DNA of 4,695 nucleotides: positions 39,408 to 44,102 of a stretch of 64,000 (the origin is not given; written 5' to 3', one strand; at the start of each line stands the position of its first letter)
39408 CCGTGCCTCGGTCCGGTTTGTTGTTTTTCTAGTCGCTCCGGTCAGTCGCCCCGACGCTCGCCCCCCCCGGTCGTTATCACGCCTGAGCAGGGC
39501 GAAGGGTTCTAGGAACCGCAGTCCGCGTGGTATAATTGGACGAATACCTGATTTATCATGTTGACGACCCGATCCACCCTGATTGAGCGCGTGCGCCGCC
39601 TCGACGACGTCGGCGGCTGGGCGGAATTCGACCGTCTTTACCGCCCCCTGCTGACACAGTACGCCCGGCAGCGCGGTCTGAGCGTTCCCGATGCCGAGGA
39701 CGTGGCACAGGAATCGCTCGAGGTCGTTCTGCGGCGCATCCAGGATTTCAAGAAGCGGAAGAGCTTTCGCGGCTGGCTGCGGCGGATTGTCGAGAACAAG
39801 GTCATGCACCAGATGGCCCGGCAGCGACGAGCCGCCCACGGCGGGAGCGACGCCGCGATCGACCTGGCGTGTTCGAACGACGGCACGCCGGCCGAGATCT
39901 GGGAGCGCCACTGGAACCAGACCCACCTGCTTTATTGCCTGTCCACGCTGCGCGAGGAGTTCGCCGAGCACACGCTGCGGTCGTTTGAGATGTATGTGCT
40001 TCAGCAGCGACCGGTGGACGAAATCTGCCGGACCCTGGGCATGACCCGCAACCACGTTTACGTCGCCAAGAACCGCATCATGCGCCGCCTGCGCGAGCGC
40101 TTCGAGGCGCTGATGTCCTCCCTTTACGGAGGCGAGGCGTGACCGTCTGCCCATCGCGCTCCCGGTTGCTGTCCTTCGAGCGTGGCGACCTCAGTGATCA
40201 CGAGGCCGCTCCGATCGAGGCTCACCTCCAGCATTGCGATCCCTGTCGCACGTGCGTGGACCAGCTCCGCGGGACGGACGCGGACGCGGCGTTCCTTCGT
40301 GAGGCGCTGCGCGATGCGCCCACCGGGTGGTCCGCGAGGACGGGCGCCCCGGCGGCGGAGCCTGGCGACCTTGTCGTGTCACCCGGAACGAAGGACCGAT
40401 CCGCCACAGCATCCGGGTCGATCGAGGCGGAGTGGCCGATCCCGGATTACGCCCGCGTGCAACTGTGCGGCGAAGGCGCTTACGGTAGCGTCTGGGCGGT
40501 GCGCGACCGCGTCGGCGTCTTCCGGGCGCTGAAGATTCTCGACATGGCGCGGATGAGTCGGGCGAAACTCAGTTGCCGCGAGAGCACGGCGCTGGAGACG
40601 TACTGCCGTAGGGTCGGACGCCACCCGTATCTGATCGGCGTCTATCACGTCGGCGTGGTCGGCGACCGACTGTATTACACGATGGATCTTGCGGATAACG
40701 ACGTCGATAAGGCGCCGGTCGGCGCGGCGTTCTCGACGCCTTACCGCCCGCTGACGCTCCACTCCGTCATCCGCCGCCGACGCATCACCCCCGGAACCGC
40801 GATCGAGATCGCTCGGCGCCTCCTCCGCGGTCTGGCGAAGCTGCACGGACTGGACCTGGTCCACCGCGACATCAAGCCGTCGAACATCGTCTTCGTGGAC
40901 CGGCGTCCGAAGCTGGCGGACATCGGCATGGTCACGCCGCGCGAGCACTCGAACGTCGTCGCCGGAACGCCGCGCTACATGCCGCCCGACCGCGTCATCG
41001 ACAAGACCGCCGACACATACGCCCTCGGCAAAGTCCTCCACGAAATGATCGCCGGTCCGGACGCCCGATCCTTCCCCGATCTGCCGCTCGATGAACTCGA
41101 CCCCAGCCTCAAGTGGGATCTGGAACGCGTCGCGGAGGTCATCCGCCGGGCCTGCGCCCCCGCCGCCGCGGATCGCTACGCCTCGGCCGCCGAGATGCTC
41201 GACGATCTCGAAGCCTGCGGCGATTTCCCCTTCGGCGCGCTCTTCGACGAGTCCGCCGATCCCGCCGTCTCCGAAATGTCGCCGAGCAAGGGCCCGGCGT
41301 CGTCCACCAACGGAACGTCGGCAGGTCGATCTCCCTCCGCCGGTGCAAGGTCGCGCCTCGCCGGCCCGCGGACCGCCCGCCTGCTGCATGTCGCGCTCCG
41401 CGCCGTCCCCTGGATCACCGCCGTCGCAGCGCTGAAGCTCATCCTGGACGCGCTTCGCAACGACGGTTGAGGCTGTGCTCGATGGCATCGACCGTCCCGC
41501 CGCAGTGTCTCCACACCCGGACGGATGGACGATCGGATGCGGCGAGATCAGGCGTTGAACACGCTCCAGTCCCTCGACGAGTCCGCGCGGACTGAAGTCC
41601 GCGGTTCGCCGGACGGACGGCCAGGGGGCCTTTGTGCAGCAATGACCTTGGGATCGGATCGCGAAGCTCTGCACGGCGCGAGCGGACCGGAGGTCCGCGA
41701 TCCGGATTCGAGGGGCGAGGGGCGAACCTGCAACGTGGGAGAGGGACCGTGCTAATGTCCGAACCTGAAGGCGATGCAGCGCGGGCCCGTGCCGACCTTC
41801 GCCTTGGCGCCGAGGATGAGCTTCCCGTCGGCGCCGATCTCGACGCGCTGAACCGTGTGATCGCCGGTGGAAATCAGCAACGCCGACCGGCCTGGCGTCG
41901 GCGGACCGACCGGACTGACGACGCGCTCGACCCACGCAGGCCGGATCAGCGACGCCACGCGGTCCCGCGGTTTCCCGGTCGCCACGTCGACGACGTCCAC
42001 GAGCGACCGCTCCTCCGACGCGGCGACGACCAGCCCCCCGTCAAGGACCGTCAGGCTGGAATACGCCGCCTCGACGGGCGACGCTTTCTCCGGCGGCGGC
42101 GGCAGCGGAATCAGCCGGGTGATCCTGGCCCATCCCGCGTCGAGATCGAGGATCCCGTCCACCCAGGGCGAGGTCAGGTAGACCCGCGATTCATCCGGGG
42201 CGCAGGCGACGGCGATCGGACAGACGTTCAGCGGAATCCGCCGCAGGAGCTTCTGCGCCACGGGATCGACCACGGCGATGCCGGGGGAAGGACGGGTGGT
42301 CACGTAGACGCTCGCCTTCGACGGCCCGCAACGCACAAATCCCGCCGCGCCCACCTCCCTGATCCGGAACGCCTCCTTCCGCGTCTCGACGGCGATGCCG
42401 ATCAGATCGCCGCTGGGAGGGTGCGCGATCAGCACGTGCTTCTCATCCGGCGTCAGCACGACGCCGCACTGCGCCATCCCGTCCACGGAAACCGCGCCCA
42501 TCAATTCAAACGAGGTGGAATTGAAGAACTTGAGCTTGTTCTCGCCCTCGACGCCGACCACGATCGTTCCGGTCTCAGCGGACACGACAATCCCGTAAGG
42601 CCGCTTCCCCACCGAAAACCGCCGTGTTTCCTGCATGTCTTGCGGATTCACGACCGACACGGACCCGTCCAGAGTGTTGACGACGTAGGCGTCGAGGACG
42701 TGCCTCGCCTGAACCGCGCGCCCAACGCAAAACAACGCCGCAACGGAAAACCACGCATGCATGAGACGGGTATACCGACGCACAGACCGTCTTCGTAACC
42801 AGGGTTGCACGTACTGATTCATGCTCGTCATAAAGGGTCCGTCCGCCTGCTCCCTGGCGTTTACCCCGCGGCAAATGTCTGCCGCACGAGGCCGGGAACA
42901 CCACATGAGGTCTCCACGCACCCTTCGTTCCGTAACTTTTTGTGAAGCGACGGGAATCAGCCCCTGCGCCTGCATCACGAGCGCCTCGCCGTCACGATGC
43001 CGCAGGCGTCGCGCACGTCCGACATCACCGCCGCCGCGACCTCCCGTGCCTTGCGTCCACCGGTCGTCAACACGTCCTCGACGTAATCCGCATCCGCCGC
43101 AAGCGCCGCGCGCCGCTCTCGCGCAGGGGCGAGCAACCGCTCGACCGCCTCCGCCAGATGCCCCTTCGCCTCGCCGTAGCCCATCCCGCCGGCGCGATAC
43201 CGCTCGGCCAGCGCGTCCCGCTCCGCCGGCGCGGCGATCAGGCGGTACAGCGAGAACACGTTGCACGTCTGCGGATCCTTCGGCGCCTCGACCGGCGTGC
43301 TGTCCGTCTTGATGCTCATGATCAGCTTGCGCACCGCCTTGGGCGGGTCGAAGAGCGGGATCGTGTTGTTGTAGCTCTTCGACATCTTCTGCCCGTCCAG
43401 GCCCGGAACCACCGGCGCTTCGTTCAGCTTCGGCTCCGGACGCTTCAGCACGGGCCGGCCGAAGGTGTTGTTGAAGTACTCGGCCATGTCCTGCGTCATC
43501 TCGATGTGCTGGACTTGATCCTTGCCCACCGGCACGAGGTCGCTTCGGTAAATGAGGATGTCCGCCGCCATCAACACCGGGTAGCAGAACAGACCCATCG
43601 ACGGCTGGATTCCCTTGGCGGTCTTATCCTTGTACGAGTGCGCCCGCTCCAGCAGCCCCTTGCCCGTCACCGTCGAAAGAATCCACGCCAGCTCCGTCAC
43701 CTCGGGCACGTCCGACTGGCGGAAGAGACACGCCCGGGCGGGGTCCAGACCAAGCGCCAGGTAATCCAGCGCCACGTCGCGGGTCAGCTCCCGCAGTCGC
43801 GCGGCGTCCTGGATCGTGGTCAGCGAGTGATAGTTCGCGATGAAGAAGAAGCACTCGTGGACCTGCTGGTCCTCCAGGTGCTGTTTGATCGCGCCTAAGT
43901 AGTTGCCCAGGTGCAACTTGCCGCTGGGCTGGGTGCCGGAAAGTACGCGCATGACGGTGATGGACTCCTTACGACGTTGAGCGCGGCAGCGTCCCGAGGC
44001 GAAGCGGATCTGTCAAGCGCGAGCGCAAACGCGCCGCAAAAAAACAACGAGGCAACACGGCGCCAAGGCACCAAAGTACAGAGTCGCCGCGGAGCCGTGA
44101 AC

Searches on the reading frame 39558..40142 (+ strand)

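Call 62: search_protein_families(library=pfam, proteins=[window:39558-40142:+], max_evalue=0.00001)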
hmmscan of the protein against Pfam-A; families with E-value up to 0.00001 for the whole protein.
window:39558-40142:+ (194 aa): 1 family
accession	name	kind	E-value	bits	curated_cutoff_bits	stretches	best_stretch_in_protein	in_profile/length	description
PF04542.20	Sigma70_r2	-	2.4e-11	43.7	24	1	27-91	4-70/71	Sigma-70 region 2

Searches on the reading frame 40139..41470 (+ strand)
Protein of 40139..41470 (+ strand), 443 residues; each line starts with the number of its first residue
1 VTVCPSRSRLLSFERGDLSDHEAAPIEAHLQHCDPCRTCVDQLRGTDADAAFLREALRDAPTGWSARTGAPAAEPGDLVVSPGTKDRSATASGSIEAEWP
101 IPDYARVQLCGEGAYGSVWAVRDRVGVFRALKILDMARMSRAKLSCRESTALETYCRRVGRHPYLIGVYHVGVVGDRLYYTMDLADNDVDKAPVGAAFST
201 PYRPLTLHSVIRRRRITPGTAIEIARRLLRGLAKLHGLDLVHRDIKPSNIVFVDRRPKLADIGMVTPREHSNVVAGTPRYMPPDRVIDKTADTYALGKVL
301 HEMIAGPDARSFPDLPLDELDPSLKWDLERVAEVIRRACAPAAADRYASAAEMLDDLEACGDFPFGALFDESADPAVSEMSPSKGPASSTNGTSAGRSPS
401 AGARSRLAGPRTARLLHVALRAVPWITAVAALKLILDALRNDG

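Call 62: search_protein_families(library=pfam, proteins=[window:40139-41470:+], max_evalue=0.00001)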
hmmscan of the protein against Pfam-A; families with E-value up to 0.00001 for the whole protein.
window:40139-41470:+ (443 aa): 2 families
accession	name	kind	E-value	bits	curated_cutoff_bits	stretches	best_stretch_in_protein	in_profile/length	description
PF00069.31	Pkinase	-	1.4e-23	84.1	31.7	1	104-306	1-193/263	Protein kinase domain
PF07714.23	PK_Tyr_Ser-Thr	-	5.7e-06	26.3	23.1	1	110-306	7-200/258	Protein tyrosine and serine/threonine kinase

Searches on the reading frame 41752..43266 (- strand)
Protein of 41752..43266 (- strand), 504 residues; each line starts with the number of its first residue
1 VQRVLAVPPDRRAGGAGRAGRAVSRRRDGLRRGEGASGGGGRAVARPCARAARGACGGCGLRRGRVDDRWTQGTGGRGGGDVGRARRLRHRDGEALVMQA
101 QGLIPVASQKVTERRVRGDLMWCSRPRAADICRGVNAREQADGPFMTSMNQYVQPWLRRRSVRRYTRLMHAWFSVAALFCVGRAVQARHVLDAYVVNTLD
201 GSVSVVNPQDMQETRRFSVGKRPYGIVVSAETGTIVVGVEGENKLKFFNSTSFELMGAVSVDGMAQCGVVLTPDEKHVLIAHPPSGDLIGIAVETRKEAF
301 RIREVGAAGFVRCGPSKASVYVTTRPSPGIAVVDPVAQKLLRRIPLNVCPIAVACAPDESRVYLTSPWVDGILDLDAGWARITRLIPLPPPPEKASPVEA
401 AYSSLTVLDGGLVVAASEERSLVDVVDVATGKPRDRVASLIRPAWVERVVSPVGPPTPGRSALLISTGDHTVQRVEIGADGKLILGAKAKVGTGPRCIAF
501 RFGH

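Call 62: search_protein_families(library=pfam, proteins=[window:41752-43266:-], max_evalue=0.00001)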
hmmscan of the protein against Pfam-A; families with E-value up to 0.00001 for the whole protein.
window:41752-43266:- (504 aa): 1 family
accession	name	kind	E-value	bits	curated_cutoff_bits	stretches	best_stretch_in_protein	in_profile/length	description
PF21783.3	YNCE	-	5.3e-08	33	27.1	1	193-259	42-108/339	YNCE-like beta-propeller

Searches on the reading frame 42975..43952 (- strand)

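Call 62: search_protein_families(library=pfam, proteins=[window:42975-43952:-], max_evalue=0.00001)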
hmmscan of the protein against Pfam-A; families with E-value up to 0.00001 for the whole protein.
window:42975-43952:- (325 aa): 1 family
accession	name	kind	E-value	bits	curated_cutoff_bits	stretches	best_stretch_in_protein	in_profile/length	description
PF00579.31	tRNA-synt_1b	-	2e-61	208.3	21.1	1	1-274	6-291/292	tRNA synthetases class I (W and Y)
